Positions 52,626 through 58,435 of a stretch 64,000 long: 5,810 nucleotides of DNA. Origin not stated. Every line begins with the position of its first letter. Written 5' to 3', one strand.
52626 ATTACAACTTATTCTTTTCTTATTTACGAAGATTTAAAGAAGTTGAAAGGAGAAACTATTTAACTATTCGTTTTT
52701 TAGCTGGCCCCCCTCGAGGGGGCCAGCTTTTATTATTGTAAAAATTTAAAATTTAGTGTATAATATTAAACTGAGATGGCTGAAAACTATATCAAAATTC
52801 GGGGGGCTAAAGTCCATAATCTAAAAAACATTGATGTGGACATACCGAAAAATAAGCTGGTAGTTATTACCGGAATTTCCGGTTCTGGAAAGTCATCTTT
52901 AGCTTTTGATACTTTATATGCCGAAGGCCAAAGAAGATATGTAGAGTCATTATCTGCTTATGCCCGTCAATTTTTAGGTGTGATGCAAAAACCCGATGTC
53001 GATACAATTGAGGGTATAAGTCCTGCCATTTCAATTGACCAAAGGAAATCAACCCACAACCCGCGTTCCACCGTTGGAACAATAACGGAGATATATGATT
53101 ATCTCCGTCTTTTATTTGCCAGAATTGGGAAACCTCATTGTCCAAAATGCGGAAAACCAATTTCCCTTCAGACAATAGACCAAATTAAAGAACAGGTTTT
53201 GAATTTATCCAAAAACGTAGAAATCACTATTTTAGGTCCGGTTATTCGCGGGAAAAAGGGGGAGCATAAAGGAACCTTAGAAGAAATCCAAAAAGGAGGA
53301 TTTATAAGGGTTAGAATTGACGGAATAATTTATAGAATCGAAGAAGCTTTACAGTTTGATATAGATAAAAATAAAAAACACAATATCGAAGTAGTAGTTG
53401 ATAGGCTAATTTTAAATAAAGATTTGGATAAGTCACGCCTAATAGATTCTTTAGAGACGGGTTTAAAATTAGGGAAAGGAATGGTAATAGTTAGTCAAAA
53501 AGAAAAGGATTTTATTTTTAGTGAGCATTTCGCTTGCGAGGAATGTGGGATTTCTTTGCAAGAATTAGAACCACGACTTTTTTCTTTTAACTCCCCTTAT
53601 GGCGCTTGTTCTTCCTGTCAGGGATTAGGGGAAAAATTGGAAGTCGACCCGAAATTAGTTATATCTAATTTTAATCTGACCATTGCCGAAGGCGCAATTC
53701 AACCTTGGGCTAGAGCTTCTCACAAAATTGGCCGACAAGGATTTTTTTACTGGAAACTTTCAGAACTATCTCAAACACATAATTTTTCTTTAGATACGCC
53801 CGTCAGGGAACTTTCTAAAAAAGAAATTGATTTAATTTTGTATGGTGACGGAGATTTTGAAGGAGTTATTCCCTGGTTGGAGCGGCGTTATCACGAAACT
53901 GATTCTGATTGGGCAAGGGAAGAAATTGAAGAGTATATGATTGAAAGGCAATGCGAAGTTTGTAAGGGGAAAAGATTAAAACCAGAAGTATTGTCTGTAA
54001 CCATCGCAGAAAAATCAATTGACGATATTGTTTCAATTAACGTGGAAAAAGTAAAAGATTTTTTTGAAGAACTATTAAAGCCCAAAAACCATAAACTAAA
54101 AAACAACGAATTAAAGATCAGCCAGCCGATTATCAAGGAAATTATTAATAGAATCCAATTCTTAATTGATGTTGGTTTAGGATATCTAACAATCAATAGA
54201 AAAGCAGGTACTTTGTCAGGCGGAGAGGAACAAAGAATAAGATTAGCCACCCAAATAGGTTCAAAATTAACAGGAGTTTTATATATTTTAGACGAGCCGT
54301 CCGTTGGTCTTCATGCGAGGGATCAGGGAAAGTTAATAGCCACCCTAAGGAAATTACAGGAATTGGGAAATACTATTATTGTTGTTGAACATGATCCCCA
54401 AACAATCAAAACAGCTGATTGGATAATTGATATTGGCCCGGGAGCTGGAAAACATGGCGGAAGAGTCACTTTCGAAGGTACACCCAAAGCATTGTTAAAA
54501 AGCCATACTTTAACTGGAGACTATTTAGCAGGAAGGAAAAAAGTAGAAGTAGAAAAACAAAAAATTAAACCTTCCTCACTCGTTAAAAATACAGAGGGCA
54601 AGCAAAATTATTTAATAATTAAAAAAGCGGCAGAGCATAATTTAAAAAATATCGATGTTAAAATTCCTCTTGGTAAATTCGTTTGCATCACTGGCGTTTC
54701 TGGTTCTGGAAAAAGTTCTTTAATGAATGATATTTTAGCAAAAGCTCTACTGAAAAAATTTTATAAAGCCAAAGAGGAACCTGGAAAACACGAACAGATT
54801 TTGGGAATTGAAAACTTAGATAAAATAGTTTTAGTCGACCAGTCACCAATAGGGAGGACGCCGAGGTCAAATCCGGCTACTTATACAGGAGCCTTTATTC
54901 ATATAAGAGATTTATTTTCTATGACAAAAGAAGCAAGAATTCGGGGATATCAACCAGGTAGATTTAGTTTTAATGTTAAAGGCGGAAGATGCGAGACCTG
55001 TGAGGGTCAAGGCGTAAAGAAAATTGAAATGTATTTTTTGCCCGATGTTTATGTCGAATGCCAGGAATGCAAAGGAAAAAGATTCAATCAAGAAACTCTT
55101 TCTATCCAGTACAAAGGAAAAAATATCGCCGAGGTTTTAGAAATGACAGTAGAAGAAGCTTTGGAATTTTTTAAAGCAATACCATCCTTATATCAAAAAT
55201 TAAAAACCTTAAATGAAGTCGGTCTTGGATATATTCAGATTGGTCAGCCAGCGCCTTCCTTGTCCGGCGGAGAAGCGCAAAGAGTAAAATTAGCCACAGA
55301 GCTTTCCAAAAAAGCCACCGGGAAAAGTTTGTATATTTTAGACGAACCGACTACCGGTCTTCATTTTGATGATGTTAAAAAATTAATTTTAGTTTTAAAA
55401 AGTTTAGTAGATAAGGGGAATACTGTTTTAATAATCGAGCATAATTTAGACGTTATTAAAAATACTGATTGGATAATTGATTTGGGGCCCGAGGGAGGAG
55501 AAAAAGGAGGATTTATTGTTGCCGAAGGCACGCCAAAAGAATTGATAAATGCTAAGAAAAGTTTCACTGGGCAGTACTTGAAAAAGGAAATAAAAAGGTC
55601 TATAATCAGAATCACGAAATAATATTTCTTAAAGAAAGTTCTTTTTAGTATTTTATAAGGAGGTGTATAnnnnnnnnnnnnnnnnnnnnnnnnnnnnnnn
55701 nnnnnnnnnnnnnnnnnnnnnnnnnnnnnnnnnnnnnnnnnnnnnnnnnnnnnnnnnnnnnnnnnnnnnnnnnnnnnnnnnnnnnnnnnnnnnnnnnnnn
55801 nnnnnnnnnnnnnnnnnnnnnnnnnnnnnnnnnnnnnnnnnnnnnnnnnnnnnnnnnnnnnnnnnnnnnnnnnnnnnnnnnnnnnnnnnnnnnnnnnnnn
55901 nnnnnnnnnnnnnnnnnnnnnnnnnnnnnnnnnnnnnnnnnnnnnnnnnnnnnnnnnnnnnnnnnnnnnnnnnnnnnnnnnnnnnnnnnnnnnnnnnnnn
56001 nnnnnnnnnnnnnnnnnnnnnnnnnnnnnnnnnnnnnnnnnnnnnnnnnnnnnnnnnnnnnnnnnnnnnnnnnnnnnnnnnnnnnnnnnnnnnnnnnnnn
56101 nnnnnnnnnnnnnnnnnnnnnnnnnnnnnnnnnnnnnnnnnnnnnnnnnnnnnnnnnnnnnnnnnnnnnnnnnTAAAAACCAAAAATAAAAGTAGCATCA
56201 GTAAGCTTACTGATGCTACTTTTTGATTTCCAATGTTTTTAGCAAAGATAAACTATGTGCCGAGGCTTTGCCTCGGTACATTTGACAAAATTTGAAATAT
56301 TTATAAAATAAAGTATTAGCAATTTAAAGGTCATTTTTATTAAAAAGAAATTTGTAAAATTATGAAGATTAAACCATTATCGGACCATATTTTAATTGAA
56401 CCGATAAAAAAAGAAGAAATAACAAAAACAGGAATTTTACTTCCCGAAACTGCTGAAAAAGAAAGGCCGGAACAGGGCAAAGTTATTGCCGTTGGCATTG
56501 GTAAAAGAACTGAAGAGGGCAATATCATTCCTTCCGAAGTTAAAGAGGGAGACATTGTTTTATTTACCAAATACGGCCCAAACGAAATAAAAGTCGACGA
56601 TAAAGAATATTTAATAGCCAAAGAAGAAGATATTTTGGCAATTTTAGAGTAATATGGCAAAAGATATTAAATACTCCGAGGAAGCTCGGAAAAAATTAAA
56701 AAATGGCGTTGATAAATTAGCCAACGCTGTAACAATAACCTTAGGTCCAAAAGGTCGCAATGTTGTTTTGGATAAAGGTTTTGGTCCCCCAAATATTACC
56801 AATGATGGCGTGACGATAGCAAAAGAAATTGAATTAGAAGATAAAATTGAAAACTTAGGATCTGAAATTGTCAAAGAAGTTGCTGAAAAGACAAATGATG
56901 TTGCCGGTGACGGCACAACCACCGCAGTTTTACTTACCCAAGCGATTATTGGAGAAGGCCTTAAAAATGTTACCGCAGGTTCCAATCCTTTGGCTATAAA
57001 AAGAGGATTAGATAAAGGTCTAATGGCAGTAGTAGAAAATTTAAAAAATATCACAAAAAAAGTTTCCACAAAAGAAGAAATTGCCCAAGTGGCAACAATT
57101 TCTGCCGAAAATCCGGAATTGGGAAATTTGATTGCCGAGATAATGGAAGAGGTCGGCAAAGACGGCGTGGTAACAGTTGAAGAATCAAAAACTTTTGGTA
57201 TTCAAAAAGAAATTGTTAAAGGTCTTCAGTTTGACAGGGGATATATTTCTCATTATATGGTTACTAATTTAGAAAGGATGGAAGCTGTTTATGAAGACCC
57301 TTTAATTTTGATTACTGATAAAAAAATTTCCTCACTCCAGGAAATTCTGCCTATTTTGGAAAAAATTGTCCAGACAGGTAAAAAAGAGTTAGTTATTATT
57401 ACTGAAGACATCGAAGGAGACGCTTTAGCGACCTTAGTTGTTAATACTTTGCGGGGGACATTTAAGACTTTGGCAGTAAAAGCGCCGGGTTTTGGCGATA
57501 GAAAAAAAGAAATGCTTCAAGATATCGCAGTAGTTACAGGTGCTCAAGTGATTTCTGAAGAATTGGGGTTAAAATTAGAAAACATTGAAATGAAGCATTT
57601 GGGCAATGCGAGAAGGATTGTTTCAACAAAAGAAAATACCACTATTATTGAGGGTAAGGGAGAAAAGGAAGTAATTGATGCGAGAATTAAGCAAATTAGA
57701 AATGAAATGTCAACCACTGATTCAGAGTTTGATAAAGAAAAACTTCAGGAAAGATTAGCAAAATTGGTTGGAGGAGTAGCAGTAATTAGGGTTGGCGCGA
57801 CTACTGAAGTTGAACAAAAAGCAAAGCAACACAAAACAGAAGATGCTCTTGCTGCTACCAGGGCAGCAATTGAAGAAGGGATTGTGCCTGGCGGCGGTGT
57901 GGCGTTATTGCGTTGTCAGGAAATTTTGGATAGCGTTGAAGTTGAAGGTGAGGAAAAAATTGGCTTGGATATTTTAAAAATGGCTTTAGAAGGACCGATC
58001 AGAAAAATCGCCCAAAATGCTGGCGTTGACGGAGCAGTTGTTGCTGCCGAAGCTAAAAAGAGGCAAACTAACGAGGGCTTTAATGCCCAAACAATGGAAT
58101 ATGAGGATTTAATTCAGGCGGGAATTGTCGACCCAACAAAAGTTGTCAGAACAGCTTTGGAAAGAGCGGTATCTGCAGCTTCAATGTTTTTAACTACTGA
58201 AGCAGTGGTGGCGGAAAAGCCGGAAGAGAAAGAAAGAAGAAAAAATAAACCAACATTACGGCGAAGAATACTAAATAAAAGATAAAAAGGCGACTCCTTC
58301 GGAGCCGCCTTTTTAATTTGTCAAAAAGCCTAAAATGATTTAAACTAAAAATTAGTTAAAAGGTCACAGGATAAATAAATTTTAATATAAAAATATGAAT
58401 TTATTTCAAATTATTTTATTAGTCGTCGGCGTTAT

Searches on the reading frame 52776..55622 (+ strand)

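Call 45: search_protein_families(library=pfam, proteins=[window:52776-55622:+], max_evalue=0.001)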
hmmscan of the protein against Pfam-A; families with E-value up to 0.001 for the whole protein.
window:52776-55622:+ (948 aa): 16 families
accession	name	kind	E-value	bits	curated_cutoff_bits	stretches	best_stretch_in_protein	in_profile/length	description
PF17760.6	UvrA_inter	-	4.3e-34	117.1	23.3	1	132-242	1-108/109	UvrA interaction domain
PF17755.6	UvrA_DNA-bind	-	1.2e-25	90.4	23.2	1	291-386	1-110/110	UvrA DNA-binding domain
PF00005.33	ABC_tran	-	2e-22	80.7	25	1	780-860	64-137/137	ABC transporter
PF02463.25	SMC_N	-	2.5e-13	50.4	40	0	796-901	135-209/220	RecF/RecN/SMC N terminal domain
PF13304.12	AAA_21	-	6.7e-08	33.4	27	0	824-886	233-295/304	AAA domain, putative AbiEii toxin, Type IV TA system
PF20720.3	nSTAND3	-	1e-07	32.2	27.2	0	634-688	18-72/155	Novel STAND NTPase 3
PF03193.22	RsgA_GTPase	-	1.2e-07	32.2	30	1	610-672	84-146/174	RsgA GTPase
PF13191.12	AAA_16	-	3.7e-07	31.2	32.6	0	633-657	24-48/167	AAA ATPase domain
PF13555.12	AAA_29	-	4.6e-07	29.9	27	0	628-651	17-40/61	P-loop containing region of AAA domain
PF20703.3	nSTAND1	-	5.1e-07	30.1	27.1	0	634-659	34-59/379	Novel STAND NTPase 1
PF13175.12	AAA_15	-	1.2e-05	25.5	32.1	0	843-887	322-366/374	AAA ATPase domain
PF13173.12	AAA_14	-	0.00021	21.8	27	0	634-658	3-27/129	AAA domain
PF13481.12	AAA_25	-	0.00036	20.7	27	0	22-47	29-54/195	AAA domain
PF09848.15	SLFN-g3_helicase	-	0.00044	20.1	24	0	27-55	2-32/354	Schlafen group 3, DNA/RNA helicase domain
PF13401.12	AAA_22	-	0.00047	20.9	27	0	634-657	6-29/130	AAA domain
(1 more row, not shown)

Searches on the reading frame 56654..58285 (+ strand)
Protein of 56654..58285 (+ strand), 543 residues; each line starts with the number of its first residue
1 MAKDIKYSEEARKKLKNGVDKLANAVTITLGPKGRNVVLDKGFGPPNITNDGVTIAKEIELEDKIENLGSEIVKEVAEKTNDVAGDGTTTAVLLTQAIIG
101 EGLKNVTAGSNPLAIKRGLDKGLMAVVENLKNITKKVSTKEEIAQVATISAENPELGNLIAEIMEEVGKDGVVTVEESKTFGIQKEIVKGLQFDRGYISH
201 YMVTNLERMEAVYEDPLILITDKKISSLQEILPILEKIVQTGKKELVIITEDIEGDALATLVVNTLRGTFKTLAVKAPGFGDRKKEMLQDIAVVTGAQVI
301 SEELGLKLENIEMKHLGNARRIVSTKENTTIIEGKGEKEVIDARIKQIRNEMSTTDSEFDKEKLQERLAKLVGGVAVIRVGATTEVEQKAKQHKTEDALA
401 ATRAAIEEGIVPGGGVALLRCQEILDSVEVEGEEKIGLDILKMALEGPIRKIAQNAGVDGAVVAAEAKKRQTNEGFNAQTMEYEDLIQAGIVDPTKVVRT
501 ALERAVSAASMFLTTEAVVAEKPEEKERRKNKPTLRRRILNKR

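Call 45: search_protein_families(library=pfam, proteins=[window:56654-58285:+], max_evalue=0.001)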
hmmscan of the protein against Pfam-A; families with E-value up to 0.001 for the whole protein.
window:56654-58285:+ (543 aa): 1 family
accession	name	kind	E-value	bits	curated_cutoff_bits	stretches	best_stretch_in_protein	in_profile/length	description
PF00118.29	Cpn60_TCP1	-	4.3e-69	233.9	34.3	1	22-522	1-489/490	TCP-1/cpn60 chaperonin family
